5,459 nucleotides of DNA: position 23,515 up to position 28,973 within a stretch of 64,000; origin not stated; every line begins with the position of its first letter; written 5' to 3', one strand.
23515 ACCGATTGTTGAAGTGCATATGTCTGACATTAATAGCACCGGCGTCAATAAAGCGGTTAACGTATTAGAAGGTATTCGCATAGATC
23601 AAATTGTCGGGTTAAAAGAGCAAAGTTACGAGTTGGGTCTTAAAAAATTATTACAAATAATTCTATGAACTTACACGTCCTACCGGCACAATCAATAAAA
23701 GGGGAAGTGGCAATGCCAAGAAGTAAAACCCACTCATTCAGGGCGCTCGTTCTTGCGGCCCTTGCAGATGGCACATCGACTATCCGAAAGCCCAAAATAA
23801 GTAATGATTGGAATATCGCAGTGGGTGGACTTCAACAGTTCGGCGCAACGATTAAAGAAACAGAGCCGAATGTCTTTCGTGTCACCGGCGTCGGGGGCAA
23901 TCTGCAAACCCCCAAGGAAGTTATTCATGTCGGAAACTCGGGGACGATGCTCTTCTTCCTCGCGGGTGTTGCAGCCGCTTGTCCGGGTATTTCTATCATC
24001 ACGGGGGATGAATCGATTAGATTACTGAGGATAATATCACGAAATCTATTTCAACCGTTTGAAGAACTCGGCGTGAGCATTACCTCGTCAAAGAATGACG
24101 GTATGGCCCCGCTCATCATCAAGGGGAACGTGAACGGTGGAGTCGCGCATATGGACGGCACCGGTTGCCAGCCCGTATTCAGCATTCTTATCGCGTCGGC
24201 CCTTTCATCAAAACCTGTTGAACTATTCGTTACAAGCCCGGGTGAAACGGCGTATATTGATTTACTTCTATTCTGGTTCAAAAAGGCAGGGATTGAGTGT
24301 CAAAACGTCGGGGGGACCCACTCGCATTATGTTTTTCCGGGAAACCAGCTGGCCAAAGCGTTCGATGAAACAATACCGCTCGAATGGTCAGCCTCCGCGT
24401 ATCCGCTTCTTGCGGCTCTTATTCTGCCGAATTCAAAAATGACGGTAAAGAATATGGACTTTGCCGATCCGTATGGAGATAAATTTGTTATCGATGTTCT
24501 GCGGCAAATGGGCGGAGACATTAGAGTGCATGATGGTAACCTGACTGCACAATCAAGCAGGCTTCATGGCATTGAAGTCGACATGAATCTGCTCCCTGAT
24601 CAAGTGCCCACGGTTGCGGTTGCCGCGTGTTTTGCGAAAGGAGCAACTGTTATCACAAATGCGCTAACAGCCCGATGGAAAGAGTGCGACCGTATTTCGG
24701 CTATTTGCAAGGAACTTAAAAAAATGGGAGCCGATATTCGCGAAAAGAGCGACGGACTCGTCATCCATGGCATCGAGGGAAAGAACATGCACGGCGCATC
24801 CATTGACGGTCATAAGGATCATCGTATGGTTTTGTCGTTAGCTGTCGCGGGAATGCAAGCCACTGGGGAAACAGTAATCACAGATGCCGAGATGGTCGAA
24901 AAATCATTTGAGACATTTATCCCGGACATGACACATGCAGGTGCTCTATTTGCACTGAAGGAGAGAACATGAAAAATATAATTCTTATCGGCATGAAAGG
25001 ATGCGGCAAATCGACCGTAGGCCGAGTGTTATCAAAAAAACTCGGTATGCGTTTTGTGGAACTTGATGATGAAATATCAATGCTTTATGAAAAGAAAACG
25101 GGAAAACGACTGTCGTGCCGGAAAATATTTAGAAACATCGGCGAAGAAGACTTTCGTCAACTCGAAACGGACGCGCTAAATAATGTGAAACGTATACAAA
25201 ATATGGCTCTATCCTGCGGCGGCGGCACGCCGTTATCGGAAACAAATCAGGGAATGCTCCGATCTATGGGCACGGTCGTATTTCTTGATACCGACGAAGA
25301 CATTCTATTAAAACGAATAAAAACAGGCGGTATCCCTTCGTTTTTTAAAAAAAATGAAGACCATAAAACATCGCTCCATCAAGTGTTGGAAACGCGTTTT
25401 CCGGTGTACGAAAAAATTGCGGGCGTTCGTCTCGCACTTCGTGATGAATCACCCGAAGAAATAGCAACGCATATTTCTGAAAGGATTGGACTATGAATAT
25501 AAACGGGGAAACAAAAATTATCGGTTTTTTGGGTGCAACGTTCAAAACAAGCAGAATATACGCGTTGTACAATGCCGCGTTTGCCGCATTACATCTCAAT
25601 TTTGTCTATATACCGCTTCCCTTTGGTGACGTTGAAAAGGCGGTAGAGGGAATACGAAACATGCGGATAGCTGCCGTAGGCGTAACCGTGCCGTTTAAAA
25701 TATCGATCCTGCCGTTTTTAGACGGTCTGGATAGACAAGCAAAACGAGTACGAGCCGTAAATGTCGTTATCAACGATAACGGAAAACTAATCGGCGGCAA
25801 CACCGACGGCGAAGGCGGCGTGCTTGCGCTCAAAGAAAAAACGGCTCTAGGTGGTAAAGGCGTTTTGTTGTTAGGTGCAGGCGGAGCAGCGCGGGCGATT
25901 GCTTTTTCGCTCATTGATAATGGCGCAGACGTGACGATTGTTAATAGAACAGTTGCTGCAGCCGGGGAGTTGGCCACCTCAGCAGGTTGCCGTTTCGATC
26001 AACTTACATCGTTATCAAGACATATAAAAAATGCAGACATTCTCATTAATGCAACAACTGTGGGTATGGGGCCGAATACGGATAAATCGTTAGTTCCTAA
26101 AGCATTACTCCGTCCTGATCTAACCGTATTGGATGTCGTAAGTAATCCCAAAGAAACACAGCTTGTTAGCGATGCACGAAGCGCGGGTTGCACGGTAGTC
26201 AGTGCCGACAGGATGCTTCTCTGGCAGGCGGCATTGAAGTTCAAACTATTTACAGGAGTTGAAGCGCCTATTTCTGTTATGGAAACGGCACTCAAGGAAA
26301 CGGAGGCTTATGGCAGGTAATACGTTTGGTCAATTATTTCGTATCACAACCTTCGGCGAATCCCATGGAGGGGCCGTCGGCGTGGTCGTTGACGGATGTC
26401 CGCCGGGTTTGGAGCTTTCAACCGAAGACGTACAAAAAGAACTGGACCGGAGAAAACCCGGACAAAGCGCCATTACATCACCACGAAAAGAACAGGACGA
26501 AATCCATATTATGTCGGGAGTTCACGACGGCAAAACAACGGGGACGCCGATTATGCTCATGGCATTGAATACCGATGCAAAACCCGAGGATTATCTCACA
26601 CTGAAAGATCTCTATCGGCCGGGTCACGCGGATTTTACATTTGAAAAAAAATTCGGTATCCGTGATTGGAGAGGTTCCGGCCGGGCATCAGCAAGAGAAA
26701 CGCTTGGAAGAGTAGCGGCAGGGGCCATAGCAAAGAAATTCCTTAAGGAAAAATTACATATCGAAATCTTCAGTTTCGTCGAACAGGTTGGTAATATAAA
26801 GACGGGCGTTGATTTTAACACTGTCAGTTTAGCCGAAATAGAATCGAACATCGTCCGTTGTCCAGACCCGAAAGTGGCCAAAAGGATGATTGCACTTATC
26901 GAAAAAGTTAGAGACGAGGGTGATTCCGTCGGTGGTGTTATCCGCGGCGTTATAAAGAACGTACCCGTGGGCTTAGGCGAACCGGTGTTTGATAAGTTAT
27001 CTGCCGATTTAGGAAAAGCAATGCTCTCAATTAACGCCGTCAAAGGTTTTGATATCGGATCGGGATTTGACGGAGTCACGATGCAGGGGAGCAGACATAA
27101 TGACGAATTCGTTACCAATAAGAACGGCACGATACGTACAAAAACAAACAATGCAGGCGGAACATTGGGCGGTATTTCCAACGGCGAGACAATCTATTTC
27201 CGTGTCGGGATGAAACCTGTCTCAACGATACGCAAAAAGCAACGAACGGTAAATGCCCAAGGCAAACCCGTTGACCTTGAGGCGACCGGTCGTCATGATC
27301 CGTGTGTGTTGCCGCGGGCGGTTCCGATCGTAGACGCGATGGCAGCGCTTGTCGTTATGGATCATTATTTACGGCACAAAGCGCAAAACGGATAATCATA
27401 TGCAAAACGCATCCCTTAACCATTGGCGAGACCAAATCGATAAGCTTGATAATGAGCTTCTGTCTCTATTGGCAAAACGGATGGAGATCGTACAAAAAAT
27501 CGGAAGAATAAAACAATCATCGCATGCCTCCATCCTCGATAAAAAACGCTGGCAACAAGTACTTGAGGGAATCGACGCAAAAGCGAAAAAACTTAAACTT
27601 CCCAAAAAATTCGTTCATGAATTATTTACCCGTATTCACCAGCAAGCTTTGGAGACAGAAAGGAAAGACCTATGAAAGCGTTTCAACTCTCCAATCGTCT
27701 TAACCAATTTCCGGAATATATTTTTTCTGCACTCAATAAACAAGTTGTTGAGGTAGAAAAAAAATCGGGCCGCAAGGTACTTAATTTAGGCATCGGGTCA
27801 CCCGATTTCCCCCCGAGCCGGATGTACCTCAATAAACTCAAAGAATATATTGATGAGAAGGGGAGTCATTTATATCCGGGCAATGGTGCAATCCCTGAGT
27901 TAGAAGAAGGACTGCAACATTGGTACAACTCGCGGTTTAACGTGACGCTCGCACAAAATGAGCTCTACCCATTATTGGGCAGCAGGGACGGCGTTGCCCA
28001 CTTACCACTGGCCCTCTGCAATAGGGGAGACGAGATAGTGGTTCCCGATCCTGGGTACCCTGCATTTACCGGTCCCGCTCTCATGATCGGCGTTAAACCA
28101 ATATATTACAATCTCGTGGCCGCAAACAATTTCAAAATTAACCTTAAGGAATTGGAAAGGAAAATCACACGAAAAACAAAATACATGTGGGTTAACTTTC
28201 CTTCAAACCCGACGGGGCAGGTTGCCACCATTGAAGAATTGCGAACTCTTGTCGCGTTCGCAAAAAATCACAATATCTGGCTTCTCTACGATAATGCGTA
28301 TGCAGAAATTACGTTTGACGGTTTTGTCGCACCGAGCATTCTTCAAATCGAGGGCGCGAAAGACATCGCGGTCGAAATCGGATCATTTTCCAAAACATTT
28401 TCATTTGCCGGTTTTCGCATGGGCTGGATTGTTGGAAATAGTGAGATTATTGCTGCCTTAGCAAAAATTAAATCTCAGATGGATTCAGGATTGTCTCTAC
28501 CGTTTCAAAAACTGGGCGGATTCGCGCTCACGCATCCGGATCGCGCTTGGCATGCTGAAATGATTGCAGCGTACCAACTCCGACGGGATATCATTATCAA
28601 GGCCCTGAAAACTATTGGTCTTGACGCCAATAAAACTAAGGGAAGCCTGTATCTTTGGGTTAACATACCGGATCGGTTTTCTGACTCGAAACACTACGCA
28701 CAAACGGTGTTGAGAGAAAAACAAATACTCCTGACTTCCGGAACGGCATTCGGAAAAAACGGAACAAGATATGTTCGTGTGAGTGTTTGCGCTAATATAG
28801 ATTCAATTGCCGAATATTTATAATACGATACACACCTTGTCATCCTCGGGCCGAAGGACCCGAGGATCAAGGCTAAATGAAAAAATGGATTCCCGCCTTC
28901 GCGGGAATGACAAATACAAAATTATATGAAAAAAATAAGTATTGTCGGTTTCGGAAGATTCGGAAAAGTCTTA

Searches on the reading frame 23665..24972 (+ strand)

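Call 15: search_protein_families(library=pfam, proteins=[window:23665-24972:+])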
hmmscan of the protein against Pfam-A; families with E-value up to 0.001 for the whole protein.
window:23665-24972:+ (435 aa): 1 family
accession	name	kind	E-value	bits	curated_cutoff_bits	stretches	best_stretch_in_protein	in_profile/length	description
PF00275.25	EPSP_synthase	-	2.5e-86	290.4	22.8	1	8-421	4-416/417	EPSP synthase (3-phosphoshikimate 1-carboxyvinyltransferase)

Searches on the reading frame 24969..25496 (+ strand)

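Call 15: search_protein_families(library=pfam, proteins=[window:24969-25496:+])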
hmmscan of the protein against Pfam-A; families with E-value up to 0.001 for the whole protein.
window:24969-25496:+ (175 aa): 7 families
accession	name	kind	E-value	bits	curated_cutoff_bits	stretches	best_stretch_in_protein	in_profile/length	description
PF01202.28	SKI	-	1.8e-35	122.8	22.1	1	11-173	2-158/159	Shikimate kinase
PF13238.12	AAA_18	-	5.3e-08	33.8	29.4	1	4-120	1-111/128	AAA domain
PF13671.12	AAA_33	-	7.8e-07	29.9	27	1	4-45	2-43/143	AAA domain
PF13401.12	AAA_22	-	0.00017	22.3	27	1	3-71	7-72/130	AAA domain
PF00004.35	AAA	-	0.00039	21.3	21.2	1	4-34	1-31/131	ATPase family associated with various cellular activities (AAA)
PF03215.21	Rad17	-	0.00041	20.8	23.8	1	4-37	47-81/186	Rad17 P-loop domain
PF13207.12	AAA_17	-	0.00055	20.7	27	0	8-116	2-118/136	AAA domain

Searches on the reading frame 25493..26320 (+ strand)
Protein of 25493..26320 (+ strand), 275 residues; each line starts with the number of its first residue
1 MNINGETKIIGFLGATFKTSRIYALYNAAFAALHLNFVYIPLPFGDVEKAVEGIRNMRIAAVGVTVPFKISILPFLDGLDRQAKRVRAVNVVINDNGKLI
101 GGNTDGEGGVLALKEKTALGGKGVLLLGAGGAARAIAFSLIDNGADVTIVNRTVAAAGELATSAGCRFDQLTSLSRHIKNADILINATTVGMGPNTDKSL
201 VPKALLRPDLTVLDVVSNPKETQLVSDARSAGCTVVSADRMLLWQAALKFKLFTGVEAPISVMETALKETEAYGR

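Call 15: search_protein_families(library=pfam, proteins=[window:25493-26320:+])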
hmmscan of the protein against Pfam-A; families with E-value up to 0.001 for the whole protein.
window:25493-26320:+ (275 aa): 5 families
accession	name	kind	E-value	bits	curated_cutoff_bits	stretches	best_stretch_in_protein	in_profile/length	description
PF08501.16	Shikimate_dh_N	-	1e-13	51.7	27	1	14-92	3-83/83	Shikimate dehydrogenase substrate binding domain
PF01488.26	Shikimate_DH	-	1.3e-12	48.4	24.3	1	111-189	2-84/138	Shikimate / quinate 5-dehydrogenase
PF18317.6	SDH_C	-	3.9e-08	33.3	25.8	1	241-268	4-31/31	Shikimate 5'-dehydrogenase C-terminal domain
PF03807.23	F420_oxidored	-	0.00085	20.3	21.6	0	126-203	4-80/94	NADP oxidoreductase coenzyme F420-dependent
PF13241.12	NAD_binding_7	-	0.00092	20.2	22.1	0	119-189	5-70/104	Putative NAD(P)-binding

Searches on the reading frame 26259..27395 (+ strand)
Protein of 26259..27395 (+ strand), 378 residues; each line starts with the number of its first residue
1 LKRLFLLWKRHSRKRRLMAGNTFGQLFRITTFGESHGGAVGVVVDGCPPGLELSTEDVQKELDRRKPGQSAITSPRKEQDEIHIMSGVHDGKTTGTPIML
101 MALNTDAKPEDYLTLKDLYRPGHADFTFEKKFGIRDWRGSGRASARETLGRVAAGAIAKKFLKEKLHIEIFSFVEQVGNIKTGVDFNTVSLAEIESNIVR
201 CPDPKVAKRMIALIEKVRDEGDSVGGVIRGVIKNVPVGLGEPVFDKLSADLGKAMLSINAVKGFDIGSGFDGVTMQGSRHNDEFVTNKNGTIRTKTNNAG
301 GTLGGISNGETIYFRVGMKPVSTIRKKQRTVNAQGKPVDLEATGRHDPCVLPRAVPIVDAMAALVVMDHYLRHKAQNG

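Call 6: search_protein_families(library=pfam, proteins=[window:26259-27395:+])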
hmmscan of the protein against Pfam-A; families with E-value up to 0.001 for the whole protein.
window:26259-27395:+ (378 aa): 1 family
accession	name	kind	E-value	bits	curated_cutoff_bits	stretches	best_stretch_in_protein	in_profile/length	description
PF01264.26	Chorismate_synt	-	7.5e-140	465.7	27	1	27-371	1-327/327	Chorismate synthase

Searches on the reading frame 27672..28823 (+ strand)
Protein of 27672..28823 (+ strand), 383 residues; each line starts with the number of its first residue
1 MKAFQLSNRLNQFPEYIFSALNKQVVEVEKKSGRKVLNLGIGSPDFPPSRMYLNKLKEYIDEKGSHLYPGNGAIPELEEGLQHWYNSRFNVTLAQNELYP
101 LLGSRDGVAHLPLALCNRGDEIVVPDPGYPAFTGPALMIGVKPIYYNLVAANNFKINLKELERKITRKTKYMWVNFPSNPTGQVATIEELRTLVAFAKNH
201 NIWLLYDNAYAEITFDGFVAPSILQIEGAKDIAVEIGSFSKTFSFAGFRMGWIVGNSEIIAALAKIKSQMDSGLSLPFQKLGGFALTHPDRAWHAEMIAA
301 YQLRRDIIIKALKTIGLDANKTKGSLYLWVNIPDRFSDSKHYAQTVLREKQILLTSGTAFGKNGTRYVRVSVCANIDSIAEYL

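Call 6: search_protein_families(library=pfam, proteins=[window:27672-28823:+])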
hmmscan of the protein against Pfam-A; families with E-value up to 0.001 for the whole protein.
window:27672-28823:+ (383 aa): 6 families
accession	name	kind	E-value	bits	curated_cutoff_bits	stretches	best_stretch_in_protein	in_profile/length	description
PF00155.27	Aminotran_1_2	-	1.2e-62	212.6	19.7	1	35-377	2-350/361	Aminotransferase class I and II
PF01041.23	DegT_DnrJ_EryC1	-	5.3e-09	36.2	19.8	1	116-262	61-193/360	DegT/DnrJ/EryC1/StrS aminotransferase family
PF01053.26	Cys_Met_Meta_PP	-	2.9e-06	26.5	27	1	113-211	85-177/381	Cys/Met metabolism PLP-dependent enzyme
PF00266.25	Aminotran_5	-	1.5e-05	24.6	21.5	1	116-209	85-177/371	Aminotransferase class-V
PF04864.19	Alliinase_C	-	0.00074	19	22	0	339-376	313-349/363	Allinase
PF01212.27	Beta_elim_lyase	-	0.00081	19.2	27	0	114-209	66-170/288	Beta-eliminating lyase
